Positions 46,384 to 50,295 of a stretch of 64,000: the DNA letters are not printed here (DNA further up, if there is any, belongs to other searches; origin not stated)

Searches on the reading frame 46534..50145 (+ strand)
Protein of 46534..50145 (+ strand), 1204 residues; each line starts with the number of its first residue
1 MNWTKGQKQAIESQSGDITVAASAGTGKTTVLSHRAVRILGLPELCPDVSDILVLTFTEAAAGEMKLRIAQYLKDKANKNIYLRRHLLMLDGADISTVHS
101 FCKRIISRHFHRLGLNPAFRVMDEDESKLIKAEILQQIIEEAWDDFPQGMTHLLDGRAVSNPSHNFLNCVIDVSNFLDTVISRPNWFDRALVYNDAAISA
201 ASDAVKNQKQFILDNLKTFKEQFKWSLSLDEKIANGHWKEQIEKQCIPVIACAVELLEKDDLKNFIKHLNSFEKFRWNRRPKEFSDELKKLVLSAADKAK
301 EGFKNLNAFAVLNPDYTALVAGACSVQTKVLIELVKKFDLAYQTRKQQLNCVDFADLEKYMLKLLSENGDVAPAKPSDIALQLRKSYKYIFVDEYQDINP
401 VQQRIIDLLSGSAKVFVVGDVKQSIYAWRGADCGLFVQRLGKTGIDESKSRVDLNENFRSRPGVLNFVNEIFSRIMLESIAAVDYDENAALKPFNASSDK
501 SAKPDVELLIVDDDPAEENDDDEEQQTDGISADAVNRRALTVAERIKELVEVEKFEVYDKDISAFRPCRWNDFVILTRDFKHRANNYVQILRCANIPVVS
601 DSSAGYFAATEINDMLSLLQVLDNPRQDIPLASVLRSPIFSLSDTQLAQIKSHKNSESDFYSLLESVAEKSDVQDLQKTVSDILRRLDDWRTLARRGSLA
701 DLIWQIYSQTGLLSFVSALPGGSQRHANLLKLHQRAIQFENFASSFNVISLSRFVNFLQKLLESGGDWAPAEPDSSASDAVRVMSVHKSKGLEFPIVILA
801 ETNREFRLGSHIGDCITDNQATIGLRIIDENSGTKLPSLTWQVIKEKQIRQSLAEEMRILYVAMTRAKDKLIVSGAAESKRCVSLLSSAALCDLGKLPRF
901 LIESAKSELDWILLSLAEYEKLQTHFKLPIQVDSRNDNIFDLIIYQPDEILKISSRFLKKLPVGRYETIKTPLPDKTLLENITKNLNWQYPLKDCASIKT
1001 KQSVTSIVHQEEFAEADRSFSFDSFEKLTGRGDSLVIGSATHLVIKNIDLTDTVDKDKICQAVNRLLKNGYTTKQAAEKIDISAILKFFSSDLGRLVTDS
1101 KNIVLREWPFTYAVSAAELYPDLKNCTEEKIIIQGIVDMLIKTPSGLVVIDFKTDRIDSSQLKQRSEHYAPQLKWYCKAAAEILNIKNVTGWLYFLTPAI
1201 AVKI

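Call 4: search_protein_families(library=pfam, proteins=[window:46534-50145:+], max_evalue=1)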
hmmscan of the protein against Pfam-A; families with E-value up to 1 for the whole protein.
window:46534-50145:+ (1204 aa): 13 families
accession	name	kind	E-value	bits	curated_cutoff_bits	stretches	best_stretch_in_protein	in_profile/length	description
PF00580.27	UvrD-helicase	-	5.2e-61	207.1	23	1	3-437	1-264/271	UvrD/REP helicase N-terminal domain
PF13361.12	UvrD_C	-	9e-29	101.4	25.6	1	453-875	2-347/350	UvrD-like helicase C-terminal domain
PF13245.12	AAA_19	-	3.7e-16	60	25.1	1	7-427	1-132/134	AAA domain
PF13538.12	UvrD_C_2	-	8.1e-11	42.1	27.4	2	781-802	2-23/52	UvrD-like helicase C-terminal domain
PF12705.13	PDDEXK_1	-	2.3e-08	34.8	22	1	1009-1185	6-176/247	PD-(D/E)XK nuclease superfamily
PF13087.12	AAA_12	-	1.6e-06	28.2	27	1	774-877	138-194/195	AAA domain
PF01443.25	Viral_helicase1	-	6.1e-05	23.4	21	0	384-426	55-99/228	Viral superfamily 1 RNA helicase core domain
PF13604.12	AAA_30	-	0.0022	18.2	27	1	5-66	4-63/191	AAA domain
PF00270.35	DEAD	-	0.021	15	26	1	4-75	1-71/167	DEAD/DEAH box helicase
PF25199.1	nSTAND_NTPase5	-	0.068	13.4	34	1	18-40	44-66/145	Novel STAND NTPase 5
PF19009.6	DUF5738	-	0.1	12.4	25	1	149-209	5-66/250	Domain of unknown function (DUF5738)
PF03477.21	ATP-cone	-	0.17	12.9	25.8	0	668-696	51-79/88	ATP cone domain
PF13481.12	AAA_25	-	0.21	11.6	27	1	18-76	36-98/195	AAA domain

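Call 5: search_protein_families(library=ncbifam, proteins=[window:46534-50145:+], max_evalue=1)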
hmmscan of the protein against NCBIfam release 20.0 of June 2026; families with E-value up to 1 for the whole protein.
window:46534-50145:+ (1204 aa): 19 families
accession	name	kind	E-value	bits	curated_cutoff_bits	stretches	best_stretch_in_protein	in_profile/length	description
TIGR02785.1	addA_Gpos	equivalog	9.1e-253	842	707.65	1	2-1198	1-1228/1234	helicase-exonuclease AddAB subunit AddA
TIGR02784.1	addA_alphas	equivalog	1e-84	285.8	860.75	3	93-880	110-874/1138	double-strand break repair helicase AddA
TIGR00609.1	recB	equivalog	6.8e-72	243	696.05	2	79-1155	99-1088/1175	exodeoxyribonuclease V subunit beta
TIGR01073.1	pcrA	equivalog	2.4e-60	204.7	911.2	4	330-472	161-293/725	DNA helicase PcrA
TIGR01074.1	rep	equivalog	1e-52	179.3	951.45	4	339-471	167-289/668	DNA helicase Rep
NF008743.0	PRK11773.1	equivalog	4.2e-50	170.9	965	4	6-141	13-134/720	DNA helicase II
TIGR01075.1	uvrD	equivalog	4e-48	164.3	1144.45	4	334-472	164-292/715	DNA helicase II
NF010485.0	PRK13909.1-2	equivalog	1.4e-47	162.5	650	4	93-477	98-429/909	RecB-like helicase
NF010487.0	PRK13909.1-4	equivalog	6.2e-39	133.9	759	3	327-476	273-424/924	RecB-like helicase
NF008172.0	PRK10919.1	equivalog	2.3e-37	128.6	1168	3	322-469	155-288/673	DNA helicase Rep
NF008128.0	PRK10876.1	equivalog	7.4e-33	113.3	1697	2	89-868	121-810/1181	exodeoxyribonuclease V subunit beta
NF010484.0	PRK13909.1-1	equivalog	1.4e-22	79.3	1074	3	332-482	293-445/945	RecB-like helicase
NF010486.0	PRK13909.1-3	equivalog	1.2e-21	76.5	1109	3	779-876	615-711/921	RecB-like helicase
NF008276.0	PRK11054.1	equivalog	4.1e-20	71.8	543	3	385-435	429-482/684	DNA helicase IV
NF041464.1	HelD_BACSU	equivalog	4.8e-08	31.4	419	1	381-473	541-631/779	RNA polymerase recycling motor HelD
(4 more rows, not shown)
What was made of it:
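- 46534..50148 (+): addA, overlapping addB by 14 nt. TIGR02785 E=9e-253, 842 bits against a cutoff of 708 (call 5).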
